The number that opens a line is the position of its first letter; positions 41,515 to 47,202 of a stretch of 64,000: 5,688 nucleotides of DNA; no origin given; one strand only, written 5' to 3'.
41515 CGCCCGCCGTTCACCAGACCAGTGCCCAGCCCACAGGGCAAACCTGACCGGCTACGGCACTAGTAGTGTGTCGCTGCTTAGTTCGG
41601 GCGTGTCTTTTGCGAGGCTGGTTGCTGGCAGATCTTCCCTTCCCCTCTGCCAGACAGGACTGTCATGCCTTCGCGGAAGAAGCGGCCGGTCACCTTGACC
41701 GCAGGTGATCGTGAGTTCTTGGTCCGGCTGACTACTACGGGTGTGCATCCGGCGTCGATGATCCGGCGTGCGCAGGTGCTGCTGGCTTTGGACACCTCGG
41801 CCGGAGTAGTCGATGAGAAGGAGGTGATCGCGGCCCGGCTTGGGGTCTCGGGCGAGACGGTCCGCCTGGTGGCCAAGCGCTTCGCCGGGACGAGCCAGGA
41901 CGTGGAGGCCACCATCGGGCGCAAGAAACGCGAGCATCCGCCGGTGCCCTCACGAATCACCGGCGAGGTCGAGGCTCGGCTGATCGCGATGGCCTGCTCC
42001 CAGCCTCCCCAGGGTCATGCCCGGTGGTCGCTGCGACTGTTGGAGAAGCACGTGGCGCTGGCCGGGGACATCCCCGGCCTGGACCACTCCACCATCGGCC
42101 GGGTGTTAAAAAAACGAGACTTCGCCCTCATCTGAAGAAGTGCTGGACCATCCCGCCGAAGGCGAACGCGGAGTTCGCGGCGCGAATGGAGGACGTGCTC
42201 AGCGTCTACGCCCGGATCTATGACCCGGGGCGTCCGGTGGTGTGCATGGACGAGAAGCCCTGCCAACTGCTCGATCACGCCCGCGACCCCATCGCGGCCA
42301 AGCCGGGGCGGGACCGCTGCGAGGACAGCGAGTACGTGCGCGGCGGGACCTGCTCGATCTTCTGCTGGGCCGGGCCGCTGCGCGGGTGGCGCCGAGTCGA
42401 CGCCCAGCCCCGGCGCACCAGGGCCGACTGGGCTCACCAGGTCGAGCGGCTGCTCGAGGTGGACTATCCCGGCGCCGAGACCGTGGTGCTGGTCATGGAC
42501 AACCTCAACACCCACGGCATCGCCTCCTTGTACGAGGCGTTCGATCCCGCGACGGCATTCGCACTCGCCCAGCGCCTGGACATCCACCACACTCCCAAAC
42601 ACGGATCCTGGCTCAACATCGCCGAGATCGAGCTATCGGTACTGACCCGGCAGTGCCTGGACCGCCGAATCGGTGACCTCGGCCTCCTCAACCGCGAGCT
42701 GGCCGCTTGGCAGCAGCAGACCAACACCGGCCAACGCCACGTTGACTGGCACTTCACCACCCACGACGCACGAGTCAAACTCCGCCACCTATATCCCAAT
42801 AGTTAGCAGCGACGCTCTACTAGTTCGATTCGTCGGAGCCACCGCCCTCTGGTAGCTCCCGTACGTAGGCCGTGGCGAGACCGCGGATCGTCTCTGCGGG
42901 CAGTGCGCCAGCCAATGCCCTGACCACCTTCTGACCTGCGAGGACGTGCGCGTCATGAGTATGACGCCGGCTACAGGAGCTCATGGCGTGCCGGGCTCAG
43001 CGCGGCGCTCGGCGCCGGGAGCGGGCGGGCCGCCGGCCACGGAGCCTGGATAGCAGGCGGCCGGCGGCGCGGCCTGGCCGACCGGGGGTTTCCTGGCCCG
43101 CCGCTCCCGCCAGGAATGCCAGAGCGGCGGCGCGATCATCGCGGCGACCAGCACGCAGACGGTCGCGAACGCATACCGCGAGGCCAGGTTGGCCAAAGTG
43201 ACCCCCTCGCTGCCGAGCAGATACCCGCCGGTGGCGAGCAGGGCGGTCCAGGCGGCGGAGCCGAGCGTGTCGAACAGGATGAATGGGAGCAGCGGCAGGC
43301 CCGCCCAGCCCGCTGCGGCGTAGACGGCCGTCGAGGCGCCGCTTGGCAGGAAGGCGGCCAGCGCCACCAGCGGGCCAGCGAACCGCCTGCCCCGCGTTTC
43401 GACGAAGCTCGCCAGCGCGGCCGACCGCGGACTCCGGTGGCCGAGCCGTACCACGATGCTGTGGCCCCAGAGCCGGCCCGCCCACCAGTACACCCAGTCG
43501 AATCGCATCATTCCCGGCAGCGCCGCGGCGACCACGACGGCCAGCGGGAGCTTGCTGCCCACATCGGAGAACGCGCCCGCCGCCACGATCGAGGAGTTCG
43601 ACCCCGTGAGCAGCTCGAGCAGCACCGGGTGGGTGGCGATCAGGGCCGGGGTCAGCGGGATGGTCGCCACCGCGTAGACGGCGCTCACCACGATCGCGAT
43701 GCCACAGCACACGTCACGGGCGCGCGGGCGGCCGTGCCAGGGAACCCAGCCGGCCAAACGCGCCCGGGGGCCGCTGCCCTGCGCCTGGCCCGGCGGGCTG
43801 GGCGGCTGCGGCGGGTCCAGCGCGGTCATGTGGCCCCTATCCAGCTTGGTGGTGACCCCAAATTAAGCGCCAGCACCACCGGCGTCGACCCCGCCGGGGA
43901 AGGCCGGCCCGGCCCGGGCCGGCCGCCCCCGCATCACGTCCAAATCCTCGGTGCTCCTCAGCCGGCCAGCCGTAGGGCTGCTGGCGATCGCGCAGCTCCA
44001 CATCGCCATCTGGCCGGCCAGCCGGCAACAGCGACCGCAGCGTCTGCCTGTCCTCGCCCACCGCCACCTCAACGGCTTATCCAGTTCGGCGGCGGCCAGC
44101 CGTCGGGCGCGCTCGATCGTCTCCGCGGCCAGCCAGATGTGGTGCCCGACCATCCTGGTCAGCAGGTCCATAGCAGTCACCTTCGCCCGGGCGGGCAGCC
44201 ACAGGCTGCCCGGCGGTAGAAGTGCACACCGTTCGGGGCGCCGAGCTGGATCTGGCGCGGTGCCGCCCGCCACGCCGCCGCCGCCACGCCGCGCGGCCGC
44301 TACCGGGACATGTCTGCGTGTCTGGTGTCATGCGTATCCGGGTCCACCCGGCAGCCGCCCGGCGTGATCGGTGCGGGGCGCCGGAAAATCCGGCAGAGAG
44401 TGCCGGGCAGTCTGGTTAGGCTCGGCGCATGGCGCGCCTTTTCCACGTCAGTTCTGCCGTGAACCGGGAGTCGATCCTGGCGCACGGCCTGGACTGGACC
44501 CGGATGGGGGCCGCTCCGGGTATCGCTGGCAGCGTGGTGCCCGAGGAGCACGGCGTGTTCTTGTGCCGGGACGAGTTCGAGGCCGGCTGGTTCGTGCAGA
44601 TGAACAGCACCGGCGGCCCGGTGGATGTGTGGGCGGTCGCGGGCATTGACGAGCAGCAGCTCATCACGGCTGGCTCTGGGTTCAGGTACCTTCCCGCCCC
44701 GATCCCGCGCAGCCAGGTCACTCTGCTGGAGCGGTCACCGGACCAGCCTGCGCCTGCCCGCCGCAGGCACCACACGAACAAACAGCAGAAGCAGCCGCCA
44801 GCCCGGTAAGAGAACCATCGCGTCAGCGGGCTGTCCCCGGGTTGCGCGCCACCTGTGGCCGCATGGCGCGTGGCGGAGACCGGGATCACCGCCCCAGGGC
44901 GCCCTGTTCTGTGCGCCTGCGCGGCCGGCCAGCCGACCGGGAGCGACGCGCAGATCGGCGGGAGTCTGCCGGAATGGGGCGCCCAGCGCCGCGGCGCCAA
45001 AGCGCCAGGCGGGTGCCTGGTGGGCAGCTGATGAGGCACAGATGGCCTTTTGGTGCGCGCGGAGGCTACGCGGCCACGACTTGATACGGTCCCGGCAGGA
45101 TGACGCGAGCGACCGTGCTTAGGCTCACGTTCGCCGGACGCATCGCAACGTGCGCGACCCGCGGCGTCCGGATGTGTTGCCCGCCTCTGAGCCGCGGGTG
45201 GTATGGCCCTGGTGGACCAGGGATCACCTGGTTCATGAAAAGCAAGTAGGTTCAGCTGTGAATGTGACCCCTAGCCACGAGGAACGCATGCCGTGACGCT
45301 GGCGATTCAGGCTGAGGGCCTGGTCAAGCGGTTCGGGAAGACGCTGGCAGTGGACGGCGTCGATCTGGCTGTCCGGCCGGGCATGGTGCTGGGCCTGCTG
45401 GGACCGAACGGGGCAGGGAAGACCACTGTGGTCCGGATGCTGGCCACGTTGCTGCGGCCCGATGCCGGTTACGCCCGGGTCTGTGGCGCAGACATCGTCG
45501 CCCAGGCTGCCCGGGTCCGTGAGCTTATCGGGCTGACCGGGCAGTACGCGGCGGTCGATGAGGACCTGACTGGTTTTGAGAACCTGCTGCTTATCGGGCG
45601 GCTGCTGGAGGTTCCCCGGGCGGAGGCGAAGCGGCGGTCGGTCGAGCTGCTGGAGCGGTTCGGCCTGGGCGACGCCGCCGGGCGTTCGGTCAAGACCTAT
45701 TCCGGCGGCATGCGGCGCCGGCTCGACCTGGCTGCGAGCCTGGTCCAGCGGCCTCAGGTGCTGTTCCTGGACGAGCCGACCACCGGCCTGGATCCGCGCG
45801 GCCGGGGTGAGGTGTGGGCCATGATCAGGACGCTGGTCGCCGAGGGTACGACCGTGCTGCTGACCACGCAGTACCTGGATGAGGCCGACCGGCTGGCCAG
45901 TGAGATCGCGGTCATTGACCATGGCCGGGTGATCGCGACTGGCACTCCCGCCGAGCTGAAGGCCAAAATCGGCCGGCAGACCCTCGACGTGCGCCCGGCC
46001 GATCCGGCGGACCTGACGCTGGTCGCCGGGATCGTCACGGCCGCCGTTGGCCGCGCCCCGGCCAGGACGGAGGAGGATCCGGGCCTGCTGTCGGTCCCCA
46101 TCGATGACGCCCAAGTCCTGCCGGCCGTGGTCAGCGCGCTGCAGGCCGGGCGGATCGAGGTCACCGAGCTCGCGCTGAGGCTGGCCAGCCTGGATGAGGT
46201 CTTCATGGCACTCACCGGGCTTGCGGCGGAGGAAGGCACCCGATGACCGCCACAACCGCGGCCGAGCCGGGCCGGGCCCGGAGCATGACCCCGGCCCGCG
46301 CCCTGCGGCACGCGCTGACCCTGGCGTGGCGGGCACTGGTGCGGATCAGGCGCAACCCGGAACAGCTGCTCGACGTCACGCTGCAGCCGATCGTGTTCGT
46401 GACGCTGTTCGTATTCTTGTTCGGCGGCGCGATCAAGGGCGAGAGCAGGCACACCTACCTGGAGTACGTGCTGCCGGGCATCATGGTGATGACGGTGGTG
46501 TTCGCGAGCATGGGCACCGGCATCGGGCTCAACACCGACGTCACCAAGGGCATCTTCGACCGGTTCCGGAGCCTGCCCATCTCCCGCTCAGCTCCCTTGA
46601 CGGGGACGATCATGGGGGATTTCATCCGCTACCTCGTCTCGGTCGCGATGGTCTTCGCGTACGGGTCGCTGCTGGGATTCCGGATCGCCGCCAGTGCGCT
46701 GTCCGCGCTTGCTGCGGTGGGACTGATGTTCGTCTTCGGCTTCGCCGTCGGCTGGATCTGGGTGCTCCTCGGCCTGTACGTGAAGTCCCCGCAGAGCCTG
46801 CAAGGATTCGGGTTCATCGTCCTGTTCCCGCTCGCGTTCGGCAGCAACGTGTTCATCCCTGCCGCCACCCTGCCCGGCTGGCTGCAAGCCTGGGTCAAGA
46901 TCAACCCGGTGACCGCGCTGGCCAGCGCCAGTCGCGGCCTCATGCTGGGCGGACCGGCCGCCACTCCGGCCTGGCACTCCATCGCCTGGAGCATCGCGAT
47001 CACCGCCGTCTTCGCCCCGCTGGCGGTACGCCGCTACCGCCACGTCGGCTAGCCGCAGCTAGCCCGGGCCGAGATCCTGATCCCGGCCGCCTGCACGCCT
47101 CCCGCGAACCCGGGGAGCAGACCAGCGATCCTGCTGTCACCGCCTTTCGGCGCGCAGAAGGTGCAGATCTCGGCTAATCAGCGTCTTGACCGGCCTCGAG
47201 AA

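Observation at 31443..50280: Tandem accretion of islands at tRNA-Phe: four copies of the tRNA 3' part plus a fifth remnant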

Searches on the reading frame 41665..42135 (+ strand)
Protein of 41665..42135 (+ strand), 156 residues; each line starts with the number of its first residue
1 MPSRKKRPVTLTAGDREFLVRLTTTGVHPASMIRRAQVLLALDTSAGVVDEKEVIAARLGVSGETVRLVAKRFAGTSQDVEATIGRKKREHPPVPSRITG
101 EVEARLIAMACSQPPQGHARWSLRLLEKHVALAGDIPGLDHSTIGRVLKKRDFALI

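Call 9: search_protein_families(library=pfam, proteins=[window:41665-42135:+], max_evalue=0.01)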
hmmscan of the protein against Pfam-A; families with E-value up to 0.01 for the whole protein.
window:41665-42135:+ (156 aa): 2 families
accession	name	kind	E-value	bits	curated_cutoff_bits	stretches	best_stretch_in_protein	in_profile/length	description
PF13565.12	HTH_32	-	8.2e-14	52.4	33.7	1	65-148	1-73/73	Homeodomain-like domain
PF13384.12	HTH_23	-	0.0062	16.8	24.6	0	30-74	2-42/50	Homeodomain-like domain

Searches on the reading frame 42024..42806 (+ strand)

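Call 9: search_protein_families(library=pfam, proteins=[window:42024-42806:+], max_evalue=0.01)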
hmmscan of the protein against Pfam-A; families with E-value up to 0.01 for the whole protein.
window:42024-42806:+ (260 aa): 1 family
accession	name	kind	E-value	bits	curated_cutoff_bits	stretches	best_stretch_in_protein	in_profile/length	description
PF13358.12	DDE_3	-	1.6e-21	77.1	28.6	1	71-218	1-141/146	DDE superfamily endonuclease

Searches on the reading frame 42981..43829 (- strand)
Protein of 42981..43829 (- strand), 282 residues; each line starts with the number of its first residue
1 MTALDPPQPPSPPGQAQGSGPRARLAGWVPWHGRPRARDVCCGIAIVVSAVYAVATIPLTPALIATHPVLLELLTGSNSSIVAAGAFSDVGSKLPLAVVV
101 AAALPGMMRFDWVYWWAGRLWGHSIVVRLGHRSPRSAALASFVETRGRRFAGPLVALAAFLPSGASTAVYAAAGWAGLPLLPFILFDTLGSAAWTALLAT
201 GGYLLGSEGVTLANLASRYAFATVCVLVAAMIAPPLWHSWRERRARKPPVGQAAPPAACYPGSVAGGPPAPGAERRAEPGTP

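Call 9: search_protein_families(library=pfam, proteins=[window:42981-43829:-], max_evalue=0.01)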
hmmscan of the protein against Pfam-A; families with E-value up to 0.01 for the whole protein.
window:42981-43829:- (282 aa): 1 family
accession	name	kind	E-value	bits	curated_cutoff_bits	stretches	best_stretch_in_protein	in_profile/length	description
PF09335.16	VTT_dom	-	1.4e-06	29.2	33.9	1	82-203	8-122/123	VTT domain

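Call 59: search_protein_families(library=ncbifam, proteins=[window:42981-43829:-], max_evalue=0.1)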
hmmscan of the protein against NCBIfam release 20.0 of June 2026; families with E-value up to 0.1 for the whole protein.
window:42981-43829:- (282 aa): 2 families
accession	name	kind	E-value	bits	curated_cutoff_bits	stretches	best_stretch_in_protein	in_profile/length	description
NF052604.1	UndecprPTUtpABac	equivalog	3.9e-07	30.3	250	1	97-242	51-194/198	undecaprenyl phosphate transporter UptA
NF008102.0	PRK10847.1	equivalog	2e-05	24.5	236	1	65-246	40-214/219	DedA family protein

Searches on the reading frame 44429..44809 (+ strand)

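Call 9: search_protein_families(library=pfam, proteins=[window:44429-44809:+], max_evalue=0.01)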
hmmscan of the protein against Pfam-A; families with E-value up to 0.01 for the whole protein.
window:44429-44809:+ (126 aa): 0 families

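Call 59: search_protein_families(library=ncbifam, proteins=[window:44429-44809:+], max_evalue=0.1)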
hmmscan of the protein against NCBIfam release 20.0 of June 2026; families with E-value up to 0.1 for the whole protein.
window:44429-44809:+ (126 aa): 1 family
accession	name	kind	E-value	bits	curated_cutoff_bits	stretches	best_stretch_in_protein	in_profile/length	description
NF002793.0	PRK02922.1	equivalog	0.049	13.6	105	1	50-76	15-42/68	cell surface composition regulator GlgS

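Call 60: search_protein_families(library=phrogs, proteins=[window:44429-44809:+], max_evalue=0.01)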
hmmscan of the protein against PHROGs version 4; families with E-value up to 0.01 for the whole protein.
window:44429-44809:+ (126 aa): 0 families

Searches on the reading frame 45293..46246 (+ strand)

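Call 9: search_protein_families(library=pfam, proteins=[window:45293-46246:+], max_evalue=0.01)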
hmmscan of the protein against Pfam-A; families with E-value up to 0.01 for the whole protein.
window:45293-46246:+ (317 aa): 7 families
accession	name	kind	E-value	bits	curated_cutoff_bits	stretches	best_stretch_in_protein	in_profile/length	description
PF00005.33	ABC_tran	-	1.8e-29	103.5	25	1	21-164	2-137/137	ABC transporter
PF13304.12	AAA_21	-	6.6e-11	43.2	27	1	119-192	221-297/304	AAA domain, putative AbiEii toxin, Type IV TA system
PF13732.12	DrrA1-3_C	-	1.2e-08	35.9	27.4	1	217-307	1-80/81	ATP-binding protein DrrA1-3-like, C-terminal domain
PF13191.12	AAA_16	-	8.3e-05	23.6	32.6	1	32-161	26-140/167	AAA ATPase domain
PF00004.35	AAA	-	0.00013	22.8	21.2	1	35-80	3-51/131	ATPase family associated with various cellular activities (AAA)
PF13604.12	AAA_30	-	0.0018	18.5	27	1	29-83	17-70/191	AAA domain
PF13401.12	AAA_22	-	0.0041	17.9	27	0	34-79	9-33/130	AAA domain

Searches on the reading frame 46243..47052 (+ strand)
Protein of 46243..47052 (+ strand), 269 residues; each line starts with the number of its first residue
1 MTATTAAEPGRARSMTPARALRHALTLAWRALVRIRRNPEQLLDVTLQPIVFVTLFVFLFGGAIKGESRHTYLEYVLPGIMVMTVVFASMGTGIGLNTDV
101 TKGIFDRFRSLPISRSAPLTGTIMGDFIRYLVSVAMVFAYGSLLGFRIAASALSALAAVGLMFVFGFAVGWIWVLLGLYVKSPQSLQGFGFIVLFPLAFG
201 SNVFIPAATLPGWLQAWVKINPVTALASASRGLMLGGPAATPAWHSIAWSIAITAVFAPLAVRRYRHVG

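Call 9: search_protein_families(library=pfam, proteins=[window:46243-47052:+], max_evalue=0.01)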
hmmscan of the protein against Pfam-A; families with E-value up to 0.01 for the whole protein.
window:46243-47052:+ (269 aa): 2 families
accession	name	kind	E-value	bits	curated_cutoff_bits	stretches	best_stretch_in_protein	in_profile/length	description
PF01061.29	ABC2_membrane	-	7.4e-28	98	26.9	1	25-234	4-210/211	ABC-2 type transporter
PF12698.13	ABC2_membrane_3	-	1.2e-15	57.9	31.6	1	70-262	158-346/347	ABC-2 family transporter protein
